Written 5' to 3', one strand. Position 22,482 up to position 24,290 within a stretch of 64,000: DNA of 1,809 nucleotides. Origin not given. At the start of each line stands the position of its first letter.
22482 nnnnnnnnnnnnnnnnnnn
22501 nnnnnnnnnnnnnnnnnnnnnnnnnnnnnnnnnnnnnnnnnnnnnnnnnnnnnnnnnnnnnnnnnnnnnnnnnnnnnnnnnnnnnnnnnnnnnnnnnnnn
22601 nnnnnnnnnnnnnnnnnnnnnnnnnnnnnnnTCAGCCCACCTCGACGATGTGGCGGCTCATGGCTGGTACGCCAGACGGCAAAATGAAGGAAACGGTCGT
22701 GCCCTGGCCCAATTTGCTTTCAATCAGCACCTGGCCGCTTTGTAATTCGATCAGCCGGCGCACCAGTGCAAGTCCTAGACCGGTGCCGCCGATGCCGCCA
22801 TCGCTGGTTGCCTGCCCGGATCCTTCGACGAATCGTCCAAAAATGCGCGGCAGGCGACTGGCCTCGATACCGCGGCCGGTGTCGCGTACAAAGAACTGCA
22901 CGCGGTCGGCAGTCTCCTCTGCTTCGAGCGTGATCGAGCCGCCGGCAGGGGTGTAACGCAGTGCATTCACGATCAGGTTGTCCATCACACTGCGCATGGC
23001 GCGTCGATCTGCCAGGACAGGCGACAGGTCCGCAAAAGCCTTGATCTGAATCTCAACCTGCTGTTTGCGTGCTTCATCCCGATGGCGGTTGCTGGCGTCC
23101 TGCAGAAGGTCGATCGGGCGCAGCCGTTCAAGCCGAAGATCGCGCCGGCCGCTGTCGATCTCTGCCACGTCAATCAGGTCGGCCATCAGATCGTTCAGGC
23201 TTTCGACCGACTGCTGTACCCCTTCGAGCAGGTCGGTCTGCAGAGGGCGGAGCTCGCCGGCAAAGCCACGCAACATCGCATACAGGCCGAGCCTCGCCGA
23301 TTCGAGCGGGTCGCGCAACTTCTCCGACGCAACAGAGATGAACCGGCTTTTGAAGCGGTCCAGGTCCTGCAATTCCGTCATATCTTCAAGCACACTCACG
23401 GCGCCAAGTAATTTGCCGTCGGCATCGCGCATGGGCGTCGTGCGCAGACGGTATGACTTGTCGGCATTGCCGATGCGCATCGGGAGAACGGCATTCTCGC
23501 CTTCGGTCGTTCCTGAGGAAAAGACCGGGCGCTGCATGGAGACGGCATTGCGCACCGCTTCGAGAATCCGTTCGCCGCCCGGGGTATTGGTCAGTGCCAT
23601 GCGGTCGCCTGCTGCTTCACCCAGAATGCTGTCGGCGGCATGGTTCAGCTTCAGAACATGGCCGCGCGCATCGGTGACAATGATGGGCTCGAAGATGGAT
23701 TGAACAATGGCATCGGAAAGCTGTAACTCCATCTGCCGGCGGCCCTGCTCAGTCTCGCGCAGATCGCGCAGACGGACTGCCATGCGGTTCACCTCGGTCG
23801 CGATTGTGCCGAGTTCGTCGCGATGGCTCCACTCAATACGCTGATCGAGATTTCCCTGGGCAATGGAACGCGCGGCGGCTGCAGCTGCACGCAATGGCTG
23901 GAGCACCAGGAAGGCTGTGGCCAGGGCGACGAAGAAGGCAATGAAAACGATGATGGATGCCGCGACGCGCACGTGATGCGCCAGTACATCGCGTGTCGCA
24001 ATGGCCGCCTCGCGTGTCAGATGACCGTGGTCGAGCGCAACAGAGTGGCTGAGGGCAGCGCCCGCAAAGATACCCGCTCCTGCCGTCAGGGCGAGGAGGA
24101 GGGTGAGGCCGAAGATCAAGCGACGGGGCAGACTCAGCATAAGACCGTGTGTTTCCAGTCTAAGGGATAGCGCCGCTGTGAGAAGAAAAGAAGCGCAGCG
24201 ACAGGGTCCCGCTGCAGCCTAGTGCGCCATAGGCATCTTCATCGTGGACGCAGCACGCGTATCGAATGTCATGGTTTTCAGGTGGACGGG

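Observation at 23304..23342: Histidine-kinase H-box with Glu replacing the phospho-accepting His and no His anywhere in the DHp helices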

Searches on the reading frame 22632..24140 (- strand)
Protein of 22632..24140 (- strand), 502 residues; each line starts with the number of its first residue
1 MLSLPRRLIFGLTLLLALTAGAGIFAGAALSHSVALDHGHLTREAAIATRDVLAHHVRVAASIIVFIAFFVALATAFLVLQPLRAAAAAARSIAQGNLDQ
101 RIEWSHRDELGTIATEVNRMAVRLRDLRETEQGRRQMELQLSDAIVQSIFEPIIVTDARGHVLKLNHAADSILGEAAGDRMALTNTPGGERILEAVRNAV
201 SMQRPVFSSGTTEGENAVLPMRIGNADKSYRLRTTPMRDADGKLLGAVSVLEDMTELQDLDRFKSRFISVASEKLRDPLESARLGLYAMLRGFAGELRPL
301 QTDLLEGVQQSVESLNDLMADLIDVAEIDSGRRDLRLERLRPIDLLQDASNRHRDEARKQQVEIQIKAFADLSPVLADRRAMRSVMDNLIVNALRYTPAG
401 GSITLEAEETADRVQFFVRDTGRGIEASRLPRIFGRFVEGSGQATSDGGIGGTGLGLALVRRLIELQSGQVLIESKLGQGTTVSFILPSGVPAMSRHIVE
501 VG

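Call 3: search_protein_families(library=pfam, proteins=[window:22632-24140:-], max_evalue=0.1)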
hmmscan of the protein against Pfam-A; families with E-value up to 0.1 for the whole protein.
window:22632-24140:- (502 aa): 9 families
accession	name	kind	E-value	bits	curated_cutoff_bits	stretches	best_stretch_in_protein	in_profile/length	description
PF02518.31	HATPase_c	-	7.8e-26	91.1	26.4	1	378-489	2-109/111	Histidine kinase-, DNA gyrase B-, and HSP90-like ATPase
PF00672.30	HAMP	-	9.2e-12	45.5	25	1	78-126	5-53/53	HAMP domain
PF00512.31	HisKA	-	9.9e-08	32.4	26.9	1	264-331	2-66/66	His Kinase A (phospho-acceptor) domain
PF08448.16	PAS_4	-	1.1e-06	29.3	23.1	1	151-257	6-108/110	PAS fold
PF00989.32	PAS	-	1.8e-05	25.2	22.6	1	143-254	4-113/113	PAS fold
PF13426.13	PAS_9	-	0.00011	22.8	27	1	152-256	3-103/103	PAS domain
PF13581.12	HATPase_c_2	-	0.00052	20.5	27.4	1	381-465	31-110/127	Histidine kinase-like ATPase domain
PF13596.12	PAS_10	-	0.015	16.4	22.1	1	217-255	68-106/106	PAS domain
PF18947.5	HAMP_2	-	0.051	14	24.3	0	79-120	20-61/67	HAMP domain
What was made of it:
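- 22632..24140 (-): Gene for the His-less histidine-kinase-like protein (502 aa; 2TM-HAMP-PAS-DHp-CA). Pfam HAMP 78-126, PAS 143-257, HisKA 264-331 and HATPase_c 378-489 (call 3).
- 23763..23909 (-): HAMP domain (residues 78-126). Pfam PF00672, 45.5 bits (call 3).
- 23370..23714 (-): Cytoplasmic PAS domain (residues 143-257). Pfam PAS_4 and PAS (call 3).
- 23148..23351 (-): DHp (HisKA) domain, residues 264-331: two helices containing no His. Pfam HisKA 32.4 bits (call 3).
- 22674..23009 (-): CA (HATPase_c) domain with intact N box (N392), G1 (D420-x-G-x-G424), F box (F434-F437) and G2 (G452-x-G-x-G456). Pfam 91 bits (call 3).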

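Call 4: search_protein_families(library=ncbifam, proteins=[window:22632-24140:-], max_evalue=0.1)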
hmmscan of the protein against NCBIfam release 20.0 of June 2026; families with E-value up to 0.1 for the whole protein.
window:22632-24140:- (502 aa): 95 families (the best 25 are shown)
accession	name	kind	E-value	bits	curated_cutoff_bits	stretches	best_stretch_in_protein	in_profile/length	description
NF033092.0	HK_WalK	equivalog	1.5e-62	212.1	725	1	60-488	182-593/594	cell wall metabolism sensor histidine kinase WalK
NF046044.1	PnpS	equivalog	2.1e-58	198.2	400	1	82-488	1-390/390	two-component system histidine kinase PnpS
TIGR02966.1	phoR_proteo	equivalog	3.4e-47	161.1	334.2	1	143-486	9-332/333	phosphate regulon sensor histidine kinase PhoR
NF045911.1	TCSHisKinNblS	equivalog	1e-42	146.3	1000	1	46-487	171-618/621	two-component system sensor histidine kinase NblS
NF008468.0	PRK11360.1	equivalog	2.6e-41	141.7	646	1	54-489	191-608/616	two-component system sensor histidine kinase AtoS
NF012163.2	BaeS_SmeS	equivalog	1.8e-38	132.6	500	2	256-475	232-444/457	sensor histidine kinase efflux regulator BaeS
NF040691.1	MtrAB_MtrB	equivalog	1.5e-36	126.5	450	2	249-489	256-492/507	MtrAB system histidine kinase MtrB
TIGR02956.1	TMAO_torS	equivalog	4.6e-35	121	676.5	1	261-488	461-681/967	TMAO reductase system sensor histidine kinase/response regulator TorS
NF041832.1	near_NosP_CTERM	subfamily_domain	2e-34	119.3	400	1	264-492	7-228/370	NahK/ErcS family hybrid sensor histidine kinase/response regulator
NF041880.1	EPS_EpsF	equivalog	1.8e-33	115.8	900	1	227-488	227-492/492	response regulator EpsF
NF006800.0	PRK09303.1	equivalog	6.5e-33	114.2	342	1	253-488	140-376/383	histidine kinase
NF033093.1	HK_VicK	exception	1.3e-32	113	680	1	56-489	8-435/448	cell wall metabolism sensor histidine kinase VicK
NF011874.0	PRK15347.1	equivalog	4.1e-32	111.1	852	1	261-488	395-613/921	two component system sensor kinase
NF008302.0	PRK11091.1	equivalog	1e-31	109.9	838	1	156-487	171-503/779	aerobic respiration two-component sensor histidine kinase ArcB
NF045595.1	HK_scytonemin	equivalog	1.2e-30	106.5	865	1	256-489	407-635/637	scytonemin biosynthesis sensor histidine kinase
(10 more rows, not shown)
